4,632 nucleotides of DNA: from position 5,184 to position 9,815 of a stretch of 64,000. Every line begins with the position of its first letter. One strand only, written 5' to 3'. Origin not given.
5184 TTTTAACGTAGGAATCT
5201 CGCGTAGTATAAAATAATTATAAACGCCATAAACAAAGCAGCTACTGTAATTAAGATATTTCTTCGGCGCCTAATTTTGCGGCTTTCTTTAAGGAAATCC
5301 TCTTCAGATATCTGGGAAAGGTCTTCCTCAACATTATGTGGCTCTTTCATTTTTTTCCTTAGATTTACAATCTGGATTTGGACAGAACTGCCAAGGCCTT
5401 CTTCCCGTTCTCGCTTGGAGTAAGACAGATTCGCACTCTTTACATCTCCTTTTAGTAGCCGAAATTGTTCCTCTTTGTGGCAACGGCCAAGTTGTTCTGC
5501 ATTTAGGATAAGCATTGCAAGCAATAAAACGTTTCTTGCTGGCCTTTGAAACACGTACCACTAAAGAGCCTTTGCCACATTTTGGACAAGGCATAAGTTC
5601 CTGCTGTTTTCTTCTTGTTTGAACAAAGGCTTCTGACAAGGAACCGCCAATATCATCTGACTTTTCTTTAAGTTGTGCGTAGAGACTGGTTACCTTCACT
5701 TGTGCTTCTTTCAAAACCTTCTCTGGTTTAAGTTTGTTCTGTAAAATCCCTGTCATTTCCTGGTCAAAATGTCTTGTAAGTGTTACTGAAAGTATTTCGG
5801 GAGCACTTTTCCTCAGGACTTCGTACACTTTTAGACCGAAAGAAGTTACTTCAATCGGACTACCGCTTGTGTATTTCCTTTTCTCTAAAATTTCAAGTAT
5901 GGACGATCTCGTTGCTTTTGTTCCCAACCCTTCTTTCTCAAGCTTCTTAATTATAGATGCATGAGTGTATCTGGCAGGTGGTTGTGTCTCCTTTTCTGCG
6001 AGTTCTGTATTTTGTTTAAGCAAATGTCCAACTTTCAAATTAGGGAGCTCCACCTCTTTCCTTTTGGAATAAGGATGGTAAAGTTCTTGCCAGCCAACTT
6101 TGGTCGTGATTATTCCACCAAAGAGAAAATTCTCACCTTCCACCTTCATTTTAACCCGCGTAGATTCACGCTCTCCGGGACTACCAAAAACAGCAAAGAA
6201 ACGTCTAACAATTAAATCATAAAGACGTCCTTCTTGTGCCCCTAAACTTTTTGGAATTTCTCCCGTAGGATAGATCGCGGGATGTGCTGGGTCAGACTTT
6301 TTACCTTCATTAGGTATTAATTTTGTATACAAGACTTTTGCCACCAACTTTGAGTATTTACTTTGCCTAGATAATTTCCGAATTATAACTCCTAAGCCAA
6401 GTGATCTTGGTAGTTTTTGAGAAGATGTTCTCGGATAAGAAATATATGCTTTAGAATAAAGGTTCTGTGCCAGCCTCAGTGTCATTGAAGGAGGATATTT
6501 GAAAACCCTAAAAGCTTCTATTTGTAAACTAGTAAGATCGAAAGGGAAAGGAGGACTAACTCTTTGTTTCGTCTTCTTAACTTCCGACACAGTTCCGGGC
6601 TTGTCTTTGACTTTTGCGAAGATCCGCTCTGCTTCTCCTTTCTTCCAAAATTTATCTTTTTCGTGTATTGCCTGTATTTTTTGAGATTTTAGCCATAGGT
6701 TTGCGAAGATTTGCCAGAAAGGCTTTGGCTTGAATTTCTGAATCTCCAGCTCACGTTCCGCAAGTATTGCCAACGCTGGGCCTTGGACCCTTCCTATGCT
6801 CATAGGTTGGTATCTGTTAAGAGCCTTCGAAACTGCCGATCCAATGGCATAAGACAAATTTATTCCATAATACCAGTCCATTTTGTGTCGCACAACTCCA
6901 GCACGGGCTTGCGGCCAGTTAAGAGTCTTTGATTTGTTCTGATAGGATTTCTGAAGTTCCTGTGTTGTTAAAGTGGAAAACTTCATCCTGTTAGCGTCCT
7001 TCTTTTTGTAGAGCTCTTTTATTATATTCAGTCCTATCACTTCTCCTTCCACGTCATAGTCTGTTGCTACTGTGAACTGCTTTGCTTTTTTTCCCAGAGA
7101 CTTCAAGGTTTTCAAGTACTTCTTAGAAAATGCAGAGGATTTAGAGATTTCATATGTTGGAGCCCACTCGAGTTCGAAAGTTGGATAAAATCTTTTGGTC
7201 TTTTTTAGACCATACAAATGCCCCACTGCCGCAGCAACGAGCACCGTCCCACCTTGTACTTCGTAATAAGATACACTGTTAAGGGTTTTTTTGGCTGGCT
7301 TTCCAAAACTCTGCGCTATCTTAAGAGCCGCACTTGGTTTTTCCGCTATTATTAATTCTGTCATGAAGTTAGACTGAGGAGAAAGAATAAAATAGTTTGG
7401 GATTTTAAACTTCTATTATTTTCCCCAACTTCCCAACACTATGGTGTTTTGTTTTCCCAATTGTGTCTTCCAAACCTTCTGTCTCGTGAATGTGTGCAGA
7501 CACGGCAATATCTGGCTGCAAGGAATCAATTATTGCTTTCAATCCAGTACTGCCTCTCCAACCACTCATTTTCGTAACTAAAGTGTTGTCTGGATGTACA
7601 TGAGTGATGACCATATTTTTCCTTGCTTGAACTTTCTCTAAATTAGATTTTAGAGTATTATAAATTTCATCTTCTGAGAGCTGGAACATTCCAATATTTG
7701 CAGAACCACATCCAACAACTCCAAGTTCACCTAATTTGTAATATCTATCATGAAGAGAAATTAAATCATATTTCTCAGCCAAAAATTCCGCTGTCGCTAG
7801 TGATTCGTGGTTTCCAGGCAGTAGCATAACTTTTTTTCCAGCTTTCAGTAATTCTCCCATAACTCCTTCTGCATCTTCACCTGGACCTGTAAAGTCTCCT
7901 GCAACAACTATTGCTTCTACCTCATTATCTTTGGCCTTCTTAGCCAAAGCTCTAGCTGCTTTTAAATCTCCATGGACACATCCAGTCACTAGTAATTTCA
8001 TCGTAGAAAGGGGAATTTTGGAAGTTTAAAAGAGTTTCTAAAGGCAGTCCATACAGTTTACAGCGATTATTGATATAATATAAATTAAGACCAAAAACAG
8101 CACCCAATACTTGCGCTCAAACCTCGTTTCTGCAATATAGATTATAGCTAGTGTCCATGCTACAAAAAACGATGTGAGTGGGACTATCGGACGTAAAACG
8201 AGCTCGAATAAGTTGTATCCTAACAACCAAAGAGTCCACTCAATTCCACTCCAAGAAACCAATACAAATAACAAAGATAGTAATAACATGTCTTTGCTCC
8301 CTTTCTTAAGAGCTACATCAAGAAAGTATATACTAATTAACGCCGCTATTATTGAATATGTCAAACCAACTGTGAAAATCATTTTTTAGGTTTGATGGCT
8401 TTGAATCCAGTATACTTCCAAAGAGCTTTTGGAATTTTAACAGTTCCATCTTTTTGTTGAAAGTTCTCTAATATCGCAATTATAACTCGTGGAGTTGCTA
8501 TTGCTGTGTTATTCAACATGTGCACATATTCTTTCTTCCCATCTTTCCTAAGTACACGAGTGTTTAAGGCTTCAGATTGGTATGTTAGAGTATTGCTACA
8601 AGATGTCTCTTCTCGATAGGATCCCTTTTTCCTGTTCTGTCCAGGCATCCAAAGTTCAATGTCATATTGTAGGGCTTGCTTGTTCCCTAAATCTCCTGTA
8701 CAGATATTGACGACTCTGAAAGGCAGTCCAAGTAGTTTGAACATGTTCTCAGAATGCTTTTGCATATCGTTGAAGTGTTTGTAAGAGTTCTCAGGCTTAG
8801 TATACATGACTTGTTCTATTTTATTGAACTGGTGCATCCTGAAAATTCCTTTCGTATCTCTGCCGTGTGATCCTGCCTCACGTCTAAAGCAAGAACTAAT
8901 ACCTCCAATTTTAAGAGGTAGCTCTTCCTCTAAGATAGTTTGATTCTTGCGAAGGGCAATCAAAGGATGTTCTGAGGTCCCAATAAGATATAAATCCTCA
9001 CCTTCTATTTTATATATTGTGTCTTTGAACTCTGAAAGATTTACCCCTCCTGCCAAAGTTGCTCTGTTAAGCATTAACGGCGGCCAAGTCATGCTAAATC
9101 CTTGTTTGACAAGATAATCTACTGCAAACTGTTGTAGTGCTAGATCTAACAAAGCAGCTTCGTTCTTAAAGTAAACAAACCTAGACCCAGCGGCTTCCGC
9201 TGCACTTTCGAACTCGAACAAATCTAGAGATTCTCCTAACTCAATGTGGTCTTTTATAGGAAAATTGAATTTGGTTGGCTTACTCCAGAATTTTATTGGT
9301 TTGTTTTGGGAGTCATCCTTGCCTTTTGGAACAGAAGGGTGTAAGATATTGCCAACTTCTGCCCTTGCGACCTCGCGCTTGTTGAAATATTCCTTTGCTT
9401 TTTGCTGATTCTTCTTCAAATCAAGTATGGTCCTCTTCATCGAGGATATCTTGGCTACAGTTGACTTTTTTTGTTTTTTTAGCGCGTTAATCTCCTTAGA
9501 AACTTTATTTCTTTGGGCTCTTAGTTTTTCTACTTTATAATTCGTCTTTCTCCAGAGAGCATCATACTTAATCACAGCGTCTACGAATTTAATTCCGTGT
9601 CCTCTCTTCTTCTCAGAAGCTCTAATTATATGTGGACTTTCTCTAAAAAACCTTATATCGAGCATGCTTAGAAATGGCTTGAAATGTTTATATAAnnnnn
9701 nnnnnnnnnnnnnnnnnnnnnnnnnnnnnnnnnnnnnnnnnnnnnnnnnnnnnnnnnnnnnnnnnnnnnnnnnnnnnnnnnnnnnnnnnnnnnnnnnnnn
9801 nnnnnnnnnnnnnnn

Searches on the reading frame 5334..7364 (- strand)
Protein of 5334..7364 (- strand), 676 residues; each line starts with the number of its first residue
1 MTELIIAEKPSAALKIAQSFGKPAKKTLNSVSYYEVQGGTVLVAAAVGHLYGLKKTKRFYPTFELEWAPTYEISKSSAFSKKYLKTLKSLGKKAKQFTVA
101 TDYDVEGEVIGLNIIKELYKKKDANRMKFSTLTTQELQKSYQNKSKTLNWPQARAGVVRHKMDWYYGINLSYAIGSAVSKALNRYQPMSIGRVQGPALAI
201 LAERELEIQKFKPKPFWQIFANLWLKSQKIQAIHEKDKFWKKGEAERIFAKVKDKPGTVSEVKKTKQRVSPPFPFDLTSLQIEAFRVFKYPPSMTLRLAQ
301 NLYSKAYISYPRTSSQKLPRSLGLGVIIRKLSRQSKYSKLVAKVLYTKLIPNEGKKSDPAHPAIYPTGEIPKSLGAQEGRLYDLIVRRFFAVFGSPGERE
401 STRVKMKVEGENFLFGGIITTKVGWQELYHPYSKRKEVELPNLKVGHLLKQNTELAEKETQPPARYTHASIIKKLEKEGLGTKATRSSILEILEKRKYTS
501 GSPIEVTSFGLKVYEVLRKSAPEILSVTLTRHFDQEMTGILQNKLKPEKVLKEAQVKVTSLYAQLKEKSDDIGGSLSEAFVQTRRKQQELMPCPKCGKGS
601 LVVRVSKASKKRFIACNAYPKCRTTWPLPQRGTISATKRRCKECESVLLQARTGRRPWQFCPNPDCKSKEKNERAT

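Call 10: search_protein_families(library=pfam, proteins=[window:5334-7364:-], max_evalue=0.0001)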
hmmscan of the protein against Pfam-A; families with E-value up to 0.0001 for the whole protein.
window:5334-7364:- (676 aa): 3 families
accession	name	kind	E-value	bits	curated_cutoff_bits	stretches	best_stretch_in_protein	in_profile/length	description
PF01131.25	Topoisom_bac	-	2e-108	363.5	35.1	1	149-552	3-411/411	DNA topoisomerase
PF01751.28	Toprim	-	4.4e-14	52.9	23.1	1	3-130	1-94/96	Toprim domain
PF01396.24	Zn_ribbon_Top1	-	5.8e-10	39.2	32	1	593-630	4-38/39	Topoisomerase DNA binding C4 zinc finger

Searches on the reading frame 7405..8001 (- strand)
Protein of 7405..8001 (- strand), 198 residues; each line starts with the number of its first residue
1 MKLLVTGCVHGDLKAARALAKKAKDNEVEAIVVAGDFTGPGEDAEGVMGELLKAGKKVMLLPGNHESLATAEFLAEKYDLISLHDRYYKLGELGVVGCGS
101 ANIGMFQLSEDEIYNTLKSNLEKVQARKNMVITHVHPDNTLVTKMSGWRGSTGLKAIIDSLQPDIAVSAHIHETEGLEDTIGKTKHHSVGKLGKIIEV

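Call 10: search_protein_families(library=pfam, proteins=[window:7405-8001:-], max_evalue=0.0001)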
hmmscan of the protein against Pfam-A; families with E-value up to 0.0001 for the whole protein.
window:7405-8001:- (198 aa): 3 families
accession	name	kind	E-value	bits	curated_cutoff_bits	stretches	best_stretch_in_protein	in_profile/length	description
PF00149.33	Metallophos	-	6.4e-17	63.1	21.5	1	1-173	1-190/191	Calcineurin-like phosphoesterase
PF12850.12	Metallophos_2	-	2.2e-08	34.7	27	1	1-174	1-119/154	Calcineurin-like phosphoesterase superfamily domain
PF14582.11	Metallophos_3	-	8.2e-06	25.8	28.2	0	120-184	167-231/259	Metallophosphoesterase, calcineurin superfamily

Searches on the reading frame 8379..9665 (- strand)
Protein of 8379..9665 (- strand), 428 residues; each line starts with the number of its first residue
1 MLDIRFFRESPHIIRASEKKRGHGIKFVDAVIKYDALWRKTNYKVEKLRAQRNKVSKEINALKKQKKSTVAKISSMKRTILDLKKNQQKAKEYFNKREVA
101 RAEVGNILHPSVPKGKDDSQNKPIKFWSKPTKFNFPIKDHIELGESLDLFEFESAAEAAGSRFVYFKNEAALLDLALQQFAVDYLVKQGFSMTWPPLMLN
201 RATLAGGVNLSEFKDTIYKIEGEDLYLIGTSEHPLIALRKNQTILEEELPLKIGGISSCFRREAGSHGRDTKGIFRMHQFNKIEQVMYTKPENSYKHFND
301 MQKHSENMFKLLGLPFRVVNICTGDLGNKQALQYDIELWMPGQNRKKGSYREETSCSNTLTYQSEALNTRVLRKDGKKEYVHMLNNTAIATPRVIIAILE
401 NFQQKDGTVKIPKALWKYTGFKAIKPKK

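Call 10: search_protein_families(library=pfam, proteins=[window:8379-9665:-], max_evalue=0.0001)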
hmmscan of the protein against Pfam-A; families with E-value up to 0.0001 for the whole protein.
window:8379-9665:- (428 aa): 2 families
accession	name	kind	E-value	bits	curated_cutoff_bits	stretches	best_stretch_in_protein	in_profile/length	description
PF00587.30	tRNA-synt_2b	-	4.3e-38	131.6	29.3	1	221-402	7-179/179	tRNA synthetase class II core domain (G, H, P, S and T)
PF02403.27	Seryl_tRNA_N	-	1.5e-18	67.4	28.2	1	1-106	1-106/108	Seryl-tRNA synthetase N-terminal domain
